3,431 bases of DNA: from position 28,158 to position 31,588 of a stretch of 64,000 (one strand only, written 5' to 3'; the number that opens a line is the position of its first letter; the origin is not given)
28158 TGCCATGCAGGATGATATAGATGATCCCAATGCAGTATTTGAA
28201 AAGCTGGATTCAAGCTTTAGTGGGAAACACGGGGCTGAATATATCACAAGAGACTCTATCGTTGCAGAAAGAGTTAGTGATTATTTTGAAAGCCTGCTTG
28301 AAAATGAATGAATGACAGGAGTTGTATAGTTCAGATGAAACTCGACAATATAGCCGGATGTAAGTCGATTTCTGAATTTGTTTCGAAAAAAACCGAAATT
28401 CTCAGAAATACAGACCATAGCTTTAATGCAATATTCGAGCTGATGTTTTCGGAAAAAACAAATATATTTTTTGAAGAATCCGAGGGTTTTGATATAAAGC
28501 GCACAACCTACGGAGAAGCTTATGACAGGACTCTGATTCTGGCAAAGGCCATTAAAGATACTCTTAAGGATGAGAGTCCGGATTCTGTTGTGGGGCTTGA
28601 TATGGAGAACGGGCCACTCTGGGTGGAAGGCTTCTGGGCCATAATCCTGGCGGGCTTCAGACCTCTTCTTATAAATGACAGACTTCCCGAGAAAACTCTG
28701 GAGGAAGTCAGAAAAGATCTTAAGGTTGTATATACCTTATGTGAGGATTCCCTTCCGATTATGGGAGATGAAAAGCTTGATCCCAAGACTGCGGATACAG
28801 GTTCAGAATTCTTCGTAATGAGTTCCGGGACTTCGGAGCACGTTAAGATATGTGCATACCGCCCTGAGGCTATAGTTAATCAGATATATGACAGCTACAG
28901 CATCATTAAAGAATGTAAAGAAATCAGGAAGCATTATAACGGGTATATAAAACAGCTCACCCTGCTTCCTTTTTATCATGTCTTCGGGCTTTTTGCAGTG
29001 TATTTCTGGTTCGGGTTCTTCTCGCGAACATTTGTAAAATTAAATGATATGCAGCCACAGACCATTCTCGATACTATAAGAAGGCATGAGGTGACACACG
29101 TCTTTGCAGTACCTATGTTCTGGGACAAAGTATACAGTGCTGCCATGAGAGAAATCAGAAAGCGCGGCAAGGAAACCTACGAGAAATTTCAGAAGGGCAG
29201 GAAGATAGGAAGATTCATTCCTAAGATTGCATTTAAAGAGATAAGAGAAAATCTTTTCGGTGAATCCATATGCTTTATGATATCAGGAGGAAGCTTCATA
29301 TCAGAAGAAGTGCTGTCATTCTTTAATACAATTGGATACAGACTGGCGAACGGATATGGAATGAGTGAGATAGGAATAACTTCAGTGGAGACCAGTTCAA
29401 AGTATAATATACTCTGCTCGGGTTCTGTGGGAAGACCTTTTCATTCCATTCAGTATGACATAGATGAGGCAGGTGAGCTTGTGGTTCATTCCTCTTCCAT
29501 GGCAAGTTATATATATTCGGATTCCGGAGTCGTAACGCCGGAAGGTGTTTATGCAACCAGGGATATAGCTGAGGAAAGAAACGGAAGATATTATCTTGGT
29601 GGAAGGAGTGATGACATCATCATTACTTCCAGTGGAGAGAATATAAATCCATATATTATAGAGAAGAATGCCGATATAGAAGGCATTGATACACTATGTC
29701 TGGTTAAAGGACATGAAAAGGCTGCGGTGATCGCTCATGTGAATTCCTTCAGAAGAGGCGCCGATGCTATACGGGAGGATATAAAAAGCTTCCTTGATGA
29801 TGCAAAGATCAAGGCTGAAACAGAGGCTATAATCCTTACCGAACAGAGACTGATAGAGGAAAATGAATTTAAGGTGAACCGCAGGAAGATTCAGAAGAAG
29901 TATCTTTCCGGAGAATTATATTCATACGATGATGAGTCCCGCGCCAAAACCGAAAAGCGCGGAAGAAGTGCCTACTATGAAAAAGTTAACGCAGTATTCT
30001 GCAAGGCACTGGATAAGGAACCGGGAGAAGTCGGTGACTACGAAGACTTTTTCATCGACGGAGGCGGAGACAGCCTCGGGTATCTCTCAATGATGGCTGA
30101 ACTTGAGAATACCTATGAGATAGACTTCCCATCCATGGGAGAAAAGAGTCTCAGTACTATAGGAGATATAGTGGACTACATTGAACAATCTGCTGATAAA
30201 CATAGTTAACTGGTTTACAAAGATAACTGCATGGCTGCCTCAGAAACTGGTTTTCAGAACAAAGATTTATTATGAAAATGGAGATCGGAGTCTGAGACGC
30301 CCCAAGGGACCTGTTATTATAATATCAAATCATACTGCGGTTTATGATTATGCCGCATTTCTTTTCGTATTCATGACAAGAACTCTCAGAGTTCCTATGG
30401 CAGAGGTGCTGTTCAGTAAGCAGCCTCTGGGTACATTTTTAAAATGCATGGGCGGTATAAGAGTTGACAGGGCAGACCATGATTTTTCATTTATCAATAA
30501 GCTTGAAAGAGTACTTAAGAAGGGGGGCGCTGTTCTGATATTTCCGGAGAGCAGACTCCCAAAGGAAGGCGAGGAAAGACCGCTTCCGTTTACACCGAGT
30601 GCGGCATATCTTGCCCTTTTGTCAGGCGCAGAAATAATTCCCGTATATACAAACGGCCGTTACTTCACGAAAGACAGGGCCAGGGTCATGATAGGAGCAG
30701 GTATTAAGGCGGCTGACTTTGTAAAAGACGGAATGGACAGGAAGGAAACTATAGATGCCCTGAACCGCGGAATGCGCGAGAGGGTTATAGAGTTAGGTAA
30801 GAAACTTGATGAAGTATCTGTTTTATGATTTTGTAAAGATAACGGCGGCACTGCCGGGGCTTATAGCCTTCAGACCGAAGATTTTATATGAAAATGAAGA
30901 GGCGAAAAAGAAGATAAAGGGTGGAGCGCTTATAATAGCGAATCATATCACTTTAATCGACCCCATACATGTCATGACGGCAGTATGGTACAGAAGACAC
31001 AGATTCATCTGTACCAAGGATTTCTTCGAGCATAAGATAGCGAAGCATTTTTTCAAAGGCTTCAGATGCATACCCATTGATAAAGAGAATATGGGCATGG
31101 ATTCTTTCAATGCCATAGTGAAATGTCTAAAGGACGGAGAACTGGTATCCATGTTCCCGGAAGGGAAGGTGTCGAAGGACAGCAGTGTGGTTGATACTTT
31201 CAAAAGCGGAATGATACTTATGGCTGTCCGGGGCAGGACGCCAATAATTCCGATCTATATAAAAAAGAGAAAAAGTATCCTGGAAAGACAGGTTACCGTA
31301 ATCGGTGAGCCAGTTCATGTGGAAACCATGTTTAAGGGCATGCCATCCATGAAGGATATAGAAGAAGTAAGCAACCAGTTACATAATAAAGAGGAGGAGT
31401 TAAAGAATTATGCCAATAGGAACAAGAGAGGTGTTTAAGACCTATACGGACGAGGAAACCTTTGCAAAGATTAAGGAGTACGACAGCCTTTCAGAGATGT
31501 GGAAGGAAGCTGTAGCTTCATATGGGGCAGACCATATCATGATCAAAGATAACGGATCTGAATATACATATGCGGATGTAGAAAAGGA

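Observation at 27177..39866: Near-gapless 12-ORF cluster joining both fatty-acid activation routes, carrier proteins, two PlsC acyltransferases, a GPH transporter and three membrane hydrolases: candidate undescribed lipid salvage/remodelling system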

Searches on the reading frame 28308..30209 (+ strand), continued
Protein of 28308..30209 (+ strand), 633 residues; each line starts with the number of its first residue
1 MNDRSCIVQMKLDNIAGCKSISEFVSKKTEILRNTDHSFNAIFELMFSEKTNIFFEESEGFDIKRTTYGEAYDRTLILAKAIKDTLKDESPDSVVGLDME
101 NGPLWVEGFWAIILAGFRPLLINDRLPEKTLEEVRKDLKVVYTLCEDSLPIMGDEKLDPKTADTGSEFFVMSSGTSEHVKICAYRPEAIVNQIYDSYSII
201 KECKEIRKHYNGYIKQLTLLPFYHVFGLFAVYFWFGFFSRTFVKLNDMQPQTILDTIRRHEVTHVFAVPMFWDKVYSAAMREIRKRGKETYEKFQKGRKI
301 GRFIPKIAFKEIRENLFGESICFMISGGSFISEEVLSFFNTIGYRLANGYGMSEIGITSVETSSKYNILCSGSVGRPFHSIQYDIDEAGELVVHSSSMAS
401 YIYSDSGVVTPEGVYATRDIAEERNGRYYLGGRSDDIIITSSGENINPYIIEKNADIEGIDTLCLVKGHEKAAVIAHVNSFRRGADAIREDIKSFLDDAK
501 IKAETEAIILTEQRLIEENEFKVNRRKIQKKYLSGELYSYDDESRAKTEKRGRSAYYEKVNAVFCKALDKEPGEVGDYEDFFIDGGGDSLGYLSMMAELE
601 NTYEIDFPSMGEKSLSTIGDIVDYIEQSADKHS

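Call 40: search_protein_families(library=pfam, proteins=[L077:6292-9744:+, L077:12005-13897:+, L077:16974-17990:+, L077:18035-19114:+, L081:11948-13843:+, L081:15222-16217:+, L081:16141-17337:+, L081:17324-18271:+, L081:18289-20637:+, L081:8697-9632:-], max_evalue=0.001)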
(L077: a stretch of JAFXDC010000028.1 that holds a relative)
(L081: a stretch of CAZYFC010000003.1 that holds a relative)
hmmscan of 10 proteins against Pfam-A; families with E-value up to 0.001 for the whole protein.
L077:6292-9744:+ (1150 aa): 5 families
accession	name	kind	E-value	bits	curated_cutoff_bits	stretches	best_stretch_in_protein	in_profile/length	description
PF07733.18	DNA_pol3_alpha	-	1e-100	337.1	23.9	1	294-550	1-260/260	Bacterial DNA polymerase III alpha NTPase domain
PF02811.25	PHP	-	4.4e-63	212.9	26.4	1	5-176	1-164/164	PHP domain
PF17657.6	DNA_pol3_finger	-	1.8e-58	197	22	1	553-715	1-165/166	Bacterial DNA polymerase III alpha subunit finger domain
PF14579.12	HHH_6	-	5.8e-28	97.4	25.6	1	800-891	1-90/90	Helix-hairpin-helix motif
PF01336.31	tRNA_anti-codon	-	1.7e-09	38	27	1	999-1070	5-72/75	OB-fold nucleic acid binding domain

L077:12005-13897:+ (630 aa): 2 families
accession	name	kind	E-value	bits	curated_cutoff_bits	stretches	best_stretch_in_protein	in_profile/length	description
PF13347.12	MFS_2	-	3.5e-32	111.9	27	1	57-414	30-381/427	MFS/sugar transport protein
PF07690.21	MFS_1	-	1.3e-09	37.9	33.4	1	78-403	46-343/347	Major Facilitator Superfamily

L077:16974-17990:+ (338 aa): 2 families
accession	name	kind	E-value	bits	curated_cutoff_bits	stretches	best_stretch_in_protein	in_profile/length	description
PF04970.19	LRAT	-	5.2e-17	62.7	24.3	1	8-118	3-119/120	Lecithin retinol acyltransferase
PF01648.25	ACPS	-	2e-08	34.7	25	1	237-323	1-97/111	4'-phosphopantetheinyl transferase superfamily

L077:18035-19114:+ (359 aa): 6 families
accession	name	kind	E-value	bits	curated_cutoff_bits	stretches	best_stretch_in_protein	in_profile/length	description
PF12146.15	Hydrolase_4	-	1.8e-22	80.3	27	1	87-206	3-123/239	Serine aminopeptidase, S33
PF00561.26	Abhydrolase_1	-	1.6e-12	48.1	25.8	1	90-204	2-113/245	alpha/beta hydrolase fold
PF12697.13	Abhydrolase_6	-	8.1e-09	36.9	26.3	1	91-213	1-113/217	Alpha/beta hydrolase family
PF02129.25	Peptidase_S15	-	1.1e-07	32.3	23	1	111-203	47-139/262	X-Pro dipeptidyl-peptidase (S15 family)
PF05057.20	DUF676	-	0.00016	21.7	20.3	1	88-184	5-103/217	Putative serine esterase (DUF676)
PF00326.27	Peptidase_S9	-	0.00041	20.3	22.6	0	142-263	46-163/213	Prolyl oligopeptidase family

L081:11948-13843:+ (631 aa): 2 families
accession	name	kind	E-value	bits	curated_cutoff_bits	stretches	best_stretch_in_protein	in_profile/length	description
PF13347.12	MFS_2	-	8.3e-32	110.7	27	1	62-470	32-422/427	MFS/sugar transport protein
PF07690.21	MFS_1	-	8.7e-11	41.8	33.4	1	61-397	37-340/347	Major Facilitator Superfamily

L081:15222-16217:+ (331 aa): 2 families
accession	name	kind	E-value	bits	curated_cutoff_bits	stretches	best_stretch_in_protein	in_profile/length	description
PF04970.19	LRAT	-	1.3e-14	54.9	24.3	1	8-118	3-119/120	Lecithin retinol acyltransferase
PF01648.25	ACPS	-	1.1e-13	51.6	25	1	227-303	1-87/111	4'-phosphopantetheinyl transferase superfamily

L081:16141-17337:+ (398 aa): 4 families
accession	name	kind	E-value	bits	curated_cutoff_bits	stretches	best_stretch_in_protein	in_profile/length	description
PF12146.15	Hydrolase_4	-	7.2e-16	58.6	27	1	131-258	3-129/239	Serine aminopeptidase, S33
PF02129.25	Peptidase_S15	-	1.3e-10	41.8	23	1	151-248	41-141/262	X-Pro dipeptidyl-peptidase (S15 family)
PF00561.26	Abhydrolase_1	-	5.5e-10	39.8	25.8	1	134-259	2-125/245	alpha/beta hydrolase fold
PF12697.13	Abhydrolase_6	-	2e-07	32.3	26.3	1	135-264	1-121/217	Alpha/beta hydrolase family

L081:17324-18271:+ (315 aa): 1 family
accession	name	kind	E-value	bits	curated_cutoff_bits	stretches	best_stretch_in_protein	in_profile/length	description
PF02219.23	MTHFR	-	8e-81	272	24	1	31-310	2-286/287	Methylenetetrahydrofolate reductase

L081:18289-20637:+ (782 aa): 4 families
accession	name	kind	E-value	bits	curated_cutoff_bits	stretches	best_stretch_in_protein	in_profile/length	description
PF02574.22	S-methyl_trans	-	8.3e-64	216.6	22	1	13-283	1-283/283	Homocysteine S-methyltransferase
PF02310.24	B12-binding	-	8.3e-27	93.9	32.1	1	663-773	2-120/121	B12 binding domain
PF00809.28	Pterin_bind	-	1.9e-23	83.8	25.5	1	316-537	1-243/244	Pterin binding enzyme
PF02607.22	B12-binding_2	-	3.5e-16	59.6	23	1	578-649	3-74/74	B12 binding domain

L081:8697-9632:- (311 aa): 2 families
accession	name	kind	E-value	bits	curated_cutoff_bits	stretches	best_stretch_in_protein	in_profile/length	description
PF01368.27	DHH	-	4.1e-13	50.1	28.1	1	15-152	2-125/125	DHH family, N-terminal domain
PF02272.25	DHHA1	-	7.3e-12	46.1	25.9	1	234-310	17-101/102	DHHA1 domain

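Call 43: search_solved_structures(query=A1, max_evalue=0.00001)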
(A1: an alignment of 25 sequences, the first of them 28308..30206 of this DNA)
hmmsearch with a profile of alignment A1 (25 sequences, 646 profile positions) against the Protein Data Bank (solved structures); distinct sequences matched with E-value up to 0.00001: 138 (the best 60 are shown).
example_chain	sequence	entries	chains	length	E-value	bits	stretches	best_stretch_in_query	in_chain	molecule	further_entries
3ipl_A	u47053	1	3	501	5.5e-24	87.5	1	333-501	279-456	2-succinylbenzoate--CoA ligase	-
5buq_A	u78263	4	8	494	1.4e-23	86.1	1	328-552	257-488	2-succinylbenzoate--CoA ligase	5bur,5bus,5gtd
5x8f_A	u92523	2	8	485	9e-23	83.4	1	328-481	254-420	2-succinylbenzoate--CoA ligase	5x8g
3cw8_X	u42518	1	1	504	1.3e-20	76.3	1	395-491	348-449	4-chlorobenzoyl CoA ligase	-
2qvx_X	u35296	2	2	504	1.7e-20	75.9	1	395-491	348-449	4-Chlorobenzoate CoA Ligase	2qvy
2qvz_X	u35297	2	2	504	2.1e-20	75.6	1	395-491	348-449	4-Chlorobenzoate CoA Ligase/Synthetase | 4-Chlorobenzoate CoA Ligase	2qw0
1t5d_X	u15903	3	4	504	2.1e-20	75.6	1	395-491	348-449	4-chlorobenzoyl CoA ligase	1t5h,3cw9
3dlp_X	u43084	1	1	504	5.6e-19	70.9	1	395-491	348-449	4-Chlorobenzoate CoA Ligase/Synthetase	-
7a9i_A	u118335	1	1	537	4.4e-17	64.7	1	332-548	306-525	Cfl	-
7a9j_A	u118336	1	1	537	6.3e-17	64.1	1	332-548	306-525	Cfl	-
3r44_A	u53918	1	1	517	3.3e-15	58.5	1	330-500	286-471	fatty acyl CoA synthetase FADD13 (FATTY-ACYL-CoA SYNTHETASE)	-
6nj0_A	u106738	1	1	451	2.8e-13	52.1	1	329-490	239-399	2-succinylbenzoate--CoA ligase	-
5c5h_A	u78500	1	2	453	2.8e-13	52.1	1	329-490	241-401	2-succinylbenzoate--CoA ligase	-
4r0m_B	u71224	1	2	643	4.2e-13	51.5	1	328-640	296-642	McyG protein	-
9be3_A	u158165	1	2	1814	1.7e-12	49.5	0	327-642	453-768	Linear gramicidin synthase subunit A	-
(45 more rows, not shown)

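Call 92: predict_structure(alignment_id=A1)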
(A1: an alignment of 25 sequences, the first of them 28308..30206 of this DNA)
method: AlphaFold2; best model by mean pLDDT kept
length: 633 residues; sequences in the alignment: 25
mean_pLDDT: 83.4   pTM: 0.71
mean pLDDT of the five models: 83.4, 80.1, 79.9, 78.7, 75.3
residues with pLDDT >= 90: 229; 70-90: 320; 50-70: 60; < 50: 24
segments of 3 or more residues with pLDDT < 50: 1-11, 545-552
pLDDT, mean of each block of 10 residues (from residue 1): 36 65 88 93 94 92 94 97 95 95 94 98 86 92 88 85 93 70 93 88 87 90 89 89 89 92 91 87 87 80 66 86 86 90 91 87 91 88 87 88 84 78 88 65 62 82 82 85 83 87 84 65 69 75 50 73 91 77 81 90 79 75 83 54
secondary structure, 60 per line:
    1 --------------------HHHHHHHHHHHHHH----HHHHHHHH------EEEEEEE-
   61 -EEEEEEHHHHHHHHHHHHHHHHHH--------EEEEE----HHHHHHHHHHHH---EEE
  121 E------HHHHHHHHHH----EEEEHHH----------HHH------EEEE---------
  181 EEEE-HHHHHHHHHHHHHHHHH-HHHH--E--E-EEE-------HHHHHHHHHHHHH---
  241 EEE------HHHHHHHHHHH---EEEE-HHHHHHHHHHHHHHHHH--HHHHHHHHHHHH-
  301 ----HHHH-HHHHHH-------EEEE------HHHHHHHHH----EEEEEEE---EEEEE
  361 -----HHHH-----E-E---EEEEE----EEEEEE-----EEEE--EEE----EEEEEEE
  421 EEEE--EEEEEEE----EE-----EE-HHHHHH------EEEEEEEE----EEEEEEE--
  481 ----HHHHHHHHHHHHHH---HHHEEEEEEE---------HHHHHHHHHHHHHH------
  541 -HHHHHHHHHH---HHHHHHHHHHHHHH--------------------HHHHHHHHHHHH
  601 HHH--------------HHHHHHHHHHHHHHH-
elements in order: H21-34 H39-46 E53-59 E62-67 H68-85 E94-98 H103-114 E118-121 H128-137 E142-145 E168-171 E181-184 H186-202 H204-207 E215-217 H225-237 E241-243 H250-260 E264-267 H269-285 H288-299 H305-308 H310-315 E323-326 H333-341 E346-352 E356-360 H366-369 E381-385 E390-395 E401-404 E407-409 E414-424 E427-433 H448-453 E460-467 E472-478 H485-498 E505-511 H521-534 H542-551 H555-568 H589-603 H618-632

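Call 94: fold_search(model_id=the predicted structure, library=pdb)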
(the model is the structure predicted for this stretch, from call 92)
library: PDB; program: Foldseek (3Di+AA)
matches with E <= 10: 1746; with E <= 0.001: 645
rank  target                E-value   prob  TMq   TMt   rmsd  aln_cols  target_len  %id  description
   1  4r0m_A                1.4e-26  1.00  0.50  0.50  11.0       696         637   15  Structure of McyG A-PCP complexed with phenylalanyl-adenylate (released 2015-04-15)
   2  5c5h_A                1.1e-25  1.00  0.48  0.67  10.4       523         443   18  R195K E. coli MenE with bound OSB-AMS (released 2015-10-07)
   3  5msw                  1.3e-25  1.00  0.54  0.49  12.1       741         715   12  Structure of the A-PCP didomain of carboxylic acid reductase (CAR) from Segniliparus rugosus in complex with AMP (released 2017-07-05)
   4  9meh                  4.7e-25  1.00  0.48  0.18  13.9       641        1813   16  Crystal structure of the dimodular LgrA after protein ligation (released 2025-03-05)
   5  6vhy_C                5.6e-25  1.00  0.50  0.57  12.5       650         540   13  NpsA-ThdA, an artificially fused Adenylation-PCP di-domain NRPS from Klebsiella oxytoca (released 2020-06-24)
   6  6nj0                  1.4e-24  1.00  0.46  0.63  11.0       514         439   18  Wild-type E. coli MenE with bound m phenylether-linked analogue of OSB-AMS (released 2019-04-10)
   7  3vnq                  2.4e-24  1.00  0.46  0.57  12.3       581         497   17  Co-crystal structure of NRPS adenylation protein CytC1 with ATP from streptomyces (released 2013-01-23)
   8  3cw9_A                3.2e-24  1.00  0.57  0.71   5.0       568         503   18  4-Chlorobenzoyl-CoA Ligase/Synthetase in the Thioester-forming Conformation, bound to 4-chlorophenacyl-CoA (released 2008-09-02)
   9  5ja2_A                5.0e-24  1.00  0.56  0.31  16.0       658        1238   14  EntF, a Terminal Nonribosomal Peptide Synthetase Module Bound to the non-Native MbtH-Like Protein PA2412 (released 2016-09-14)
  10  2vsq                  6.2e-24  1.00  0.49  0.27  10.8       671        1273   16  Structure of surfactin A synthetase C (SrfA-C), a nonribosomal peptide synthetase termination module (released 2008-07-08)
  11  5ja1_A                6.6e-24  1.00  0.55  0.30  15.3       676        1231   14  EntF, a Terminal Nonribosomal Peptide Synthetase Module Bound to the MbtH-Like Protein YbdZ (released 2016-09-14)
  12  3ipl_A                1.3e-23  1.00  0.45  0.63   9.8       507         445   20  CRYSTAL STRUCTURE OF o-succinylbenzoic acid-CoA ligase FROM Staphylococcus aureus subsp. aureus Mu50 (released 2009-08-25)
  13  3cw8                  1.3e-23  1.00  0.49  0.60  10.1       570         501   18  4-Chlorobenzoyl-CoA Ligase/Synthetase, bound to 4CBA-Adenylate (released 2008-09-02)
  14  5c5h_B                1.4e-23  1.00  0.47  0.65  10.8       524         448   18  R195K E. coli MenE with bound OSB-AMS (released 2015-10-07)
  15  5u89_A                1.4e-23  1.00  0.48  0.31  18.7       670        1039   15  Crystal structure of a cross-module fragment from the dimodular NRPS DhbF (released 2017-05-10)
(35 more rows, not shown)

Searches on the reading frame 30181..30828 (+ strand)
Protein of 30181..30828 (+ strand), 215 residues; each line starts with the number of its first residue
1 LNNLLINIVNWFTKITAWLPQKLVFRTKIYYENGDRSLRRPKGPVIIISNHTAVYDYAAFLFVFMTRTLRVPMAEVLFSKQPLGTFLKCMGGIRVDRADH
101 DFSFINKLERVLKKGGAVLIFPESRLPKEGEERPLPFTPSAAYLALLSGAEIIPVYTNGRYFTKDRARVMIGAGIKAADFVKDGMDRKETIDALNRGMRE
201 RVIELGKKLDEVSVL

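Call 3: search_protein_families(library=pfam, proteins=[window:30181-30828:+], max_evalue=0.01)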
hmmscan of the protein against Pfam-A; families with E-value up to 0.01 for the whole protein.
window:30181-30828:+ (215 aa): 1 family
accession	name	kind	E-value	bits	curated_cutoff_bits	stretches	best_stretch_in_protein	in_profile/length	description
PF01553.26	Acyltransferase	-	8.1e-17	61.7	23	1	40-156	11-130/132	Acyltransferase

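Call 5: search_protein_families(library=ncbifam, proteins=[window:30181-30828:+], max_evalue=0.001)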
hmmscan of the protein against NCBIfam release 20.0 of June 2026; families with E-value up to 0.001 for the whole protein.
window:30181-30828:+ (215 aa): 5 families
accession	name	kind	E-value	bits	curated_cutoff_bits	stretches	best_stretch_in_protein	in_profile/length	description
TIGR00530.1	AGP_acyltrn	subfamily_domain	9.3e-14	51.3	102.95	1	41-156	13-128/130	1-acylglycerol-3-phosphate O-acyltransferase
NF006386.0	PRK08633.1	equivalog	8.8e-11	40.3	1221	1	11-159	413-553/1147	acyl-[ACP]--phospholipid O-acyltransferase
NF005959.0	PRK08043.1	equivalog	0.00011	20.6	886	1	23-164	12-144/719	bifunctional acyl-ACP--phospholipid O-acyltransferase/long-chain-fatty-acid--ACP ligase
NF005291.0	PRK06814.1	equivalog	0.00077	17.4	1349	1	24-163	438-569/1140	acyl-[ACP]--phospholipid O-acyltransferase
NF052615.1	orn_lipid_OlsF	equivalog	0.00096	17.8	620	0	30-160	67-199/570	bifunctional ornithine lipid synthase OlsF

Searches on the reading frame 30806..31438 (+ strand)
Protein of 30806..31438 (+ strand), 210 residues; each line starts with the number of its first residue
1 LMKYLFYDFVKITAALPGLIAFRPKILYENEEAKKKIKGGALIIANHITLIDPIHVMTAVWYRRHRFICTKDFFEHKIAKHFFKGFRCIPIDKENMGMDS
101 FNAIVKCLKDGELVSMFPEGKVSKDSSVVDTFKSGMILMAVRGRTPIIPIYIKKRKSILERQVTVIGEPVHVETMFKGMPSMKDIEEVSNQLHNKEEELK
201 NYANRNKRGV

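Call 3: search_protein_families(library=pfam, proteins=[window:30806-31438:+], max_evalue=0.01)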
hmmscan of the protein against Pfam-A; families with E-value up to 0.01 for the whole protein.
window:30806-31438:+ (210 aa): 1 family
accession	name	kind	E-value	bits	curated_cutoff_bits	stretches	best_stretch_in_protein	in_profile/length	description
PF01553.26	Acyltransferase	-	8.2e-23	81.1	23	1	27-153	3-132/132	Acyltransferase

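Call 5: search_protein_families(library=ncbifam, proteins=[window:30806-31438:+], max_evalue=0.001)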
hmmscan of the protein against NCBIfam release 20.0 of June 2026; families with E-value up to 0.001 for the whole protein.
window:30806-31438:+ (210 aa): 7 families
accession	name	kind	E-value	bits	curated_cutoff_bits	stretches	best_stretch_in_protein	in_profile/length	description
NF006386.0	PRK08633.1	equivalog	7.8e-26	90.1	1221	1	37-153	439-552/1147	acyl-[ACP]--phospholipid O-acyltransferase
TIGR00530.1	AGP_acyltrn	subfamily_domain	1.8e-19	69.8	102.95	1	35-152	12-129/130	1-acylglycerol-3-phosphate O-acyltransferase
NF005291.0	PRK06814.1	equivalog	1.5e-10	39.7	1349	1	34-153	449-564/1140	acyl-[ACP]--phospholipid O-acyltransferase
NF052615.1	orn_lipid_OlsF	equivalog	9.5e-09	34.3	620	1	33-179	74-223/570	bifunctional ornithine lipid synthase OlsF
NF005959.0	PRK08043.1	equivalog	1.9e-05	23.1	886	1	40-154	29-139/719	bifunctional acyl-ACP--phospholipid O-acyltransferase/long-chain-fatty-acid--ACP ligase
NF052553.1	LyOrLpactfOlsABRUA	equivalog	0.00012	21.3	300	1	41-137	67-161/263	lyso-ornithine lipid O-acyltransferase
NF053697.1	LyGlyAclTfGlsABct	equivalog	0.00067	18.9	260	0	88-157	124-198/267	lyso-glycine lipid O-acyltransferase GlsA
